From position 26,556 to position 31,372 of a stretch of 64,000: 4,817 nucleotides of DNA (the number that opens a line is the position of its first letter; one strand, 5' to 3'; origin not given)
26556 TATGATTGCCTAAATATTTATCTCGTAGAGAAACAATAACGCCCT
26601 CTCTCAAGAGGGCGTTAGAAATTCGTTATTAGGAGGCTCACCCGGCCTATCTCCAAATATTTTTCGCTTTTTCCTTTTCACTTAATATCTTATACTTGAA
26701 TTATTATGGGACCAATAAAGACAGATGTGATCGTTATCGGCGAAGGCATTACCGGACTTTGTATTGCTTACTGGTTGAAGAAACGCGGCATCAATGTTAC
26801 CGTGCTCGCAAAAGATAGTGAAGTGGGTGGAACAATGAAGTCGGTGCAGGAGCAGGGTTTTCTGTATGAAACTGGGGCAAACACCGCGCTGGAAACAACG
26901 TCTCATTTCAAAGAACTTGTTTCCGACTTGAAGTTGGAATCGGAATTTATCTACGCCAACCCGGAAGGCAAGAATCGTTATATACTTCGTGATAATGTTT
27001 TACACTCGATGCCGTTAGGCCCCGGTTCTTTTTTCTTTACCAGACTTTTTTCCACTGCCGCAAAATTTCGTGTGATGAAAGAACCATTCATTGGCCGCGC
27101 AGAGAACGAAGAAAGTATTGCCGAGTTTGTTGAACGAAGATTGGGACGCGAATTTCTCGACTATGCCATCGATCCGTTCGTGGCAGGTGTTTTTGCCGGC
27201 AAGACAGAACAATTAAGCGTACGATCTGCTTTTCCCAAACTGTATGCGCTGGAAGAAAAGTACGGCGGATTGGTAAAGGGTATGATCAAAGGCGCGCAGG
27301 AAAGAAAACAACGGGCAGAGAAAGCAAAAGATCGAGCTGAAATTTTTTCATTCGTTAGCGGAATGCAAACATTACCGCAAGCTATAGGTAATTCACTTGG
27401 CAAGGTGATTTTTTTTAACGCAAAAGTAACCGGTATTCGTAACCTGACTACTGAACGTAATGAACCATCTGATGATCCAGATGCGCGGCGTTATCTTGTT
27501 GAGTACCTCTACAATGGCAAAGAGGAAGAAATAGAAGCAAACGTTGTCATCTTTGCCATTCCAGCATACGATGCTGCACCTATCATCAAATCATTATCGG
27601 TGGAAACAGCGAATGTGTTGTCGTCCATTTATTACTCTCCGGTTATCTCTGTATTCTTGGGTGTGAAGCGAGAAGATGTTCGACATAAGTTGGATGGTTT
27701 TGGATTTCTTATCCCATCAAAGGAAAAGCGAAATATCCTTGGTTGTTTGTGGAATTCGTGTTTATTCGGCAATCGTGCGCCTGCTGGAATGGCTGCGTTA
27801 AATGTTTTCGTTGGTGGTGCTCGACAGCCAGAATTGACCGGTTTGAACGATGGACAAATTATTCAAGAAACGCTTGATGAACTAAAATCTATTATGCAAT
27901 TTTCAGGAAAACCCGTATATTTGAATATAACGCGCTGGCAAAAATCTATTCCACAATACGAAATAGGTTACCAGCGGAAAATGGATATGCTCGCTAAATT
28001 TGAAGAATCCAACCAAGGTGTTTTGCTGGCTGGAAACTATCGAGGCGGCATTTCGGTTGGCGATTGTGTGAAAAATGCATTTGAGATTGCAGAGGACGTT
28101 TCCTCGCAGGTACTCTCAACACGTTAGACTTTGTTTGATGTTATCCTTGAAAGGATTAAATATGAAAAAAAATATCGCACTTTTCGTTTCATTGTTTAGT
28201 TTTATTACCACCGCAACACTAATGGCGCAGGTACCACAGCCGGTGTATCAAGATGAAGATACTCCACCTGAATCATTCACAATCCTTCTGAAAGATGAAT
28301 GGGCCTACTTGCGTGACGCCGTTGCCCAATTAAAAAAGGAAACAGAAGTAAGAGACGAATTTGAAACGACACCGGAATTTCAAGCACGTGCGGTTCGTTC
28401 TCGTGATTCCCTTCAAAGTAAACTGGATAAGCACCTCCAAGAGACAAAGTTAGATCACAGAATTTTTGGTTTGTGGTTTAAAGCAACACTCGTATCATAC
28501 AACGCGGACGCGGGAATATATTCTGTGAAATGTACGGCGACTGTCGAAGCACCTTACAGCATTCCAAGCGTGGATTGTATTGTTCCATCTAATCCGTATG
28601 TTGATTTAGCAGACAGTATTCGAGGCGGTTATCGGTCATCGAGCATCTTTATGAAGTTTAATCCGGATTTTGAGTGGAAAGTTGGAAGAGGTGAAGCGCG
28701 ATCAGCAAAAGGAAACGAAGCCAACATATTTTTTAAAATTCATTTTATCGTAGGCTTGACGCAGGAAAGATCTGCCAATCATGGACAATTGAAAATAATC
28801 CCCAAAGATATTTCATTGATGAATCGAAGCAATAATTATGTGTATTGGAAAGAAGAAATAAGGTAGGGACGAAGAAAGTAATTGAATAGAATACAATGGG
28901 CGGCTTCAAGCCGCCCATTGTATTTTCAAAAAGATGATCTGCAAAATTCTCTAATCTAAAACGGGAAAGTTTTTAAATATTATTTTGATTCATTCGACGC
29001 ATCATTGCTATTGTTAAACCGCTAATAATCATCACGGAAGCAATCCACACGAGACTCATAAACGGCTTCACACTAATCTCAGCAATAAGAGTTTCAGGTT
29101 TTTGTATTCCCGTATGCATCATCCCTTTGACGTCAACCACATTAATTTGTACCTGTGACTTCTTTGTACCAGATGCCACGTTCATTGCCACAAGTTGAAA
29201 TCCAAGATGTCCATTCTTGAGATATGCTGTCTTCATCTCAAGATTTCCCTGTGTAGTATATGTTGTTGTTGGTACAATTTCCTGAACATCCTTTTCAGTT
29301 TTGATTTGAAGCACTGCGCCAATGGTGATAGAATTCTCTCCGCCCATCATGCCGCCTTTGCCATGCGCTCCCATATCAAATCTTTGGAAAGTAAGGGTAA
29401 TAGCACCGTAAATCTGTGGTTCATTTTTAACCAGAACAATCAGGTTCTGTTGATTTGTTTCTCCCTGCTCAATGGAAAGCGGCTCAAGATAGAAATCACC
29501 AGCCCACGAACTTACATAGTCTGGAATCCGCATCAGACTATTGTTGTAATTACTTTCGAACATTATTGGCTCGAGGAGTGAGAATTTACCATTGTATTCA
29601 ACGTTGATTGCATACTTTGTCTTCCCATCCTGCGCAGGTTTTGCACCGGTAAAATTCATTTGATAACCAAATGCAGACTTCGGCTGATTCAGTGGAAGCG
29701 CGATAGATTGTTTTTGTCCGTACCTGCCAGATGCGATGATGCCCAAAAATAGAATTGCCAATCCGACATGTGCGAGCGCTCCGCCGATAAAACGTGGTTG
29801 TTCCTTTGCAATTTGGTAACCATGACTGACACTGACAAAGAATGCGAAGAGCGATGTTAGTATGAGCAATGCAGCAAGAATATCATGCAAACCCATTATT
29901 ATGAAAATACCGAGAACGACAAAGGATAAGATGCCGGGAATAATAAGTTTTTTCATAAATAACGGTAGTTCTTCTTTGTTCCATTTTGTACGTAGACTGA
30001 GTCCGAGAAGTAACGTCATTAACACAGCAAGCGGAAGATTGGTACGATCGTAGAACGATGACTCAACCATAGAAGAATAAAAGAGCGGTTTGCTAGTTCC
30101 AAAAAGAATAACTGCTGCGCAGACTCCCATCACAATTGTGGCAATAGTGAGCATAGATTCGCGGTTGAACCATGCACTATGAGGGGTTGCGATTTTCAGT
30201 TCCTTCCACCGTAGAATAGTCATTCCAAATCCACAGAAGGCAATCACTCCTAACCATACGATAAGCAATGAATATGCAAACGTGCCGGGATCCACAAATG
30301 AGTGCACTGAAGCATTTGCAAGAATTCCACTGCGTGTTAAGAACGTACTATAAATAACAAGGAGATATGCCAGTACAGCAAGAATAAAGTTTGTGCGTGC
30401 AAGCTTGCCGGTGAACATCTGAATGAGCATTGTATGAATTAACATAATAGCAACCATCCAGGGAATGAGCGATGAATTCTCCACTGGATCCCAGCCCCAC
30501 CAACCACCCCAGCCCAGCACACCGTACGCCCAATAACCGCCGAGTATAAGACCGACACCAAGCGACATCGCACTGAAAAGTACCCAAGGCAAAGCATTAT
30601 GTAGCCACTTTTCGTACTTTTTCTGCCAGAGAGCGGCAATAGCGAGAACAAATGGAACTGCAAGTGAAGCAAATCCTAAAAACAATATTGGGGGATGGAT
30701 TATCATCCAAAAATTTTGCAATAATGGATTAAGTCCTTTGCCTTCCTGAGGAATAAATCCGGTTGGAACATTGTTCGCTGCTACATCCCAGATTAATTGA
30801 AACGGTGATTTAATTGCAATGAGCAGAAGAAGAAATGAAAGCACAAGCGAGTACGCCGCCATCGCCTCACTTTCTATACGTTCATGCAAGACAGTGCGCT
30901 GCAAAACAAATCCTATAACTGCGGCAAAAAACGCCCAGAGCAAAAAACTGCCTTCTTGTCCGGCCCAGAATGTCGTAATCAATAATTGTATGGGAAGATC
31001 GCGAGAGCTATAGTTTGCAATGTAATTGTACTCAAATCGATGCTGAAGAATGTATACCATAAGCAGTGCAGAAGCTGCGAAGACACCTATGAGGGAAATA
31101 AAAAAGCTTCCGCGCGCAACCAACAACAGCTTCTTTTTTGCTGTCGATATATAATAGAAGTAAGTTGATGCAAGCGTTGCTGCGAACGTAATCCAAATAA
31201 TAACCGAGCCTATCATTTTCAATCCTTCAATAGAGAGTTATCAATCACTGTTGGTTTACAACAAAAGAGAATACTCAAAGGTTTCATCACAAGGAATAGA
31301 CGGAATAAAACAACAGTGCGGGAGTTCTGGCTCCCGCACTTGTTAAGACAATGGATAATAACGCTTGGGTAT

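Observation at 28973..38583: Contiguous gene set resembling a complete porin-cytochrome extracellular electron transfer conduit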

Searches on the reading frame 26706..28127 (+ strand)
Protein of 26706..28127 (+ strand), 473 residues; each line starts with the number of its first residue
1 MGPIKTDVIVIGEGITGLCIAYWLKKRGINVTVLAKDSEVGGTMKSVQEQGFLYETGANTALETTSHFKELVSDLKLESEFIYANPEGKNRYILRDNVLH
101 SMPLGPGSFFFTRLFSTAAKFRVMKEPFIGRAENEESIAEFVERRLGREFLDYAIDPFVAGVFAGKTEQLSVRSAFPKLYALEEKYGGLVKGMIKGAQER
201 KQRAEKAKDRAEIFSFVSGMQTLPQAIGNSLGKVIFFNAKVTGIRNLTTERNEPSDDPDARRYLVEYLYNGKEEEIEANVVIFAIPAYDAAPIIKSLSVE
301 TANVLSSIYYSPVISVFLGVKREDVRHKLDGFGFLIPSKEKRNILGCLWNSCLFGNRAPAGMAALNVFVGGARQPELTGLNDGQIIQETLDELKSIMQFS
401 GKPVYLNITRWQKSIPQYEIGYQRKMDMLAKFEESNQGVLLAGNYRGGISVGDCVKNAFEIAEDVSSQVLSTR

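Call 47: search_protein_families(library=pfam, proteins=[window:26706-28127:+], max_evalue=0.001)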
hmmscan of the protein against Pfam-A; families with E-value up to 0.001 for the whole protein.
window:26706-28127:+ (473 aa): 6 families
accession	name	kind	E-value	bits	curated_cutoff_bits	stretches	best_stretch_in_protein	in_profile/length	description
PF01593.30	Amino_oxidase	-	2.3e-49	169.3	19.8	1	15-465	1-442/443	Flavin containing amine oxidoreductase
PF13450.12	NAD_binding_8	-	1.2e-10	41.9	21.9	1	10-74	1-67/68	NAD(P)-binding Rossmann-like domain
PF01266.30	DAO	-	3.6e-10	40.4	27.9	1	7-43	1-38/353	FAD dependent oxidoreductase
PF00890.30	FAD_binding_2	-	7.3e-05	22.6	20.4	1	7-44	1-38/414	FAD binding domain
PF01946.23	Thi4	-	0.00057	19.6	26.2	0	5-44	17-57/235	Thi4 family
PF01494.25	FAD_binding_3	-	0.00078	19.2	22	0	5-41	1-37/349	FAD binding domain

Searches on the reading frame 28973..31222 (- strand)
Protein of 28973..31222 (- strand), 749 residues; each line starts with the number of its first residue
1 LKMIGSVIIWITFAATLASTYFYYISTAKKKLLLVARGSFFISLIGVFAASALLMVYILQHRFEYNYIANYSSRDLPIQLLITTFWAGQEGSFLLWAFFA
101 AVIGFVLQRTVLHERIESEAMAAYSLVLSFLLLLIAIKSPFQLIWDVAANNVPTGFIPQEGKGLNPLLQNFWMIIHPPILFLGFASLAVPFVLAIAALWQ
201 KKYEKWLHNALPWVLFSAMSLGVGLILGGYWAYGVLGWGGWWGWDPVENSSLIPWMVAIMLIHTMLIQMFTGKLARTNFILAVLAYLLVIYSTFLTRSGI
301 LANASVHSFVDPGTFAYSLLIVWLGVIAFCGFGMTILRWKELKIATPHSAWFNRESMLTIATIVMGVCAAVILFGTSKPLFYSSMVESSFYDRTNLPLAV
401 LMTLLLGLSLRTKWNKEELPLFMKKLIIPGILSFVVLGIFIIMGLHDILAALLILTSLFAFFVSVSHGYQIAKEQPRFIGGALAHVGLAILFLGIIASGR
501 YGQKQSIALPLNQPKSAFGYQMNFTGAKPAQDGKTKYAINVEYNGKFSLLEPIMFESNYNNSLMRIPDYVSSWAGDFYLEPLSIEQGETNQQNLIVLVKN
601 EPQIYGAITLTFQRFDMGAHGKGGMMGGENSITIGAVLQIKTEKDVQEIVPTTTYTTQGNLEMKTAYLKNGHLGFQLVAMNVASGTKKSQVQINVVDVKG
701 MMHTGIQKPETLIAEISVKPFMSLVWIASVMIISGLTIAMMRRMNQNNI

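Call 4: search_protein_families(library=pfam, proteins=[window:28973-31222:-], max_evalue=0.1)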
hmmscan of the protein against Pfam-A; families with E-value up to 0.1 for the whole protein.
window:28973-31222:- (749 aa): 2 families
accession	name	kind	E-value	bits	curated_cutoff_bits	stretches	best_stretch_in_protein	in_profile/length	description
PF01578.25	Cytochrom_C_asm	-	1.7e-27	96.9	29.9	1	86-298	1-206/212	Cytochrome C assembly protein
PF16327.10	CcmF_C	-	1.1e-19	71.2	28.7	1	329-531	7-229/323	Cytochrome c-type biogenesis protein CcmF C-terminal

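Call 5: search_protein_families(library=ncbifam, proteins=[window:28973-31222:-], max_evalue=0.1)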
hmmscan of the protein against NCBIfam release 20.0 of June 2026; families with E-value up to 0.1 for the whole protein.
window:28973-31222:- (749 aa): 4 families
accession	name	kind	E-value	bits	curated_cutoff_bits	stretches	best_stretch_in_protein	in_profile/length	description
TIGR03145.1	cyt_nit_nrfE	subfamily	1.8e-77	261.5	927.3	1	7-529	8-537/631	heme lyase NrfEFG subunit NrfE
TIGR00353.1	nrfE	subfamily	3e-72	244.3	569.05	1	53-531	4-481/578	heme lyase CcmF/NrfE family subunit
NF007691.0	PRK10369.1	subfamily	1.3e-56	192.6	394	1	33-525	39-468/573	heme lyase NrfEFG subunit NrfE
TIGR03144.1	cytochr_II_ccsB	equivalog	1e-09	38.5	187.6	2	217-290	167-235/252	c-type cytochrome biogenesis protein CcsB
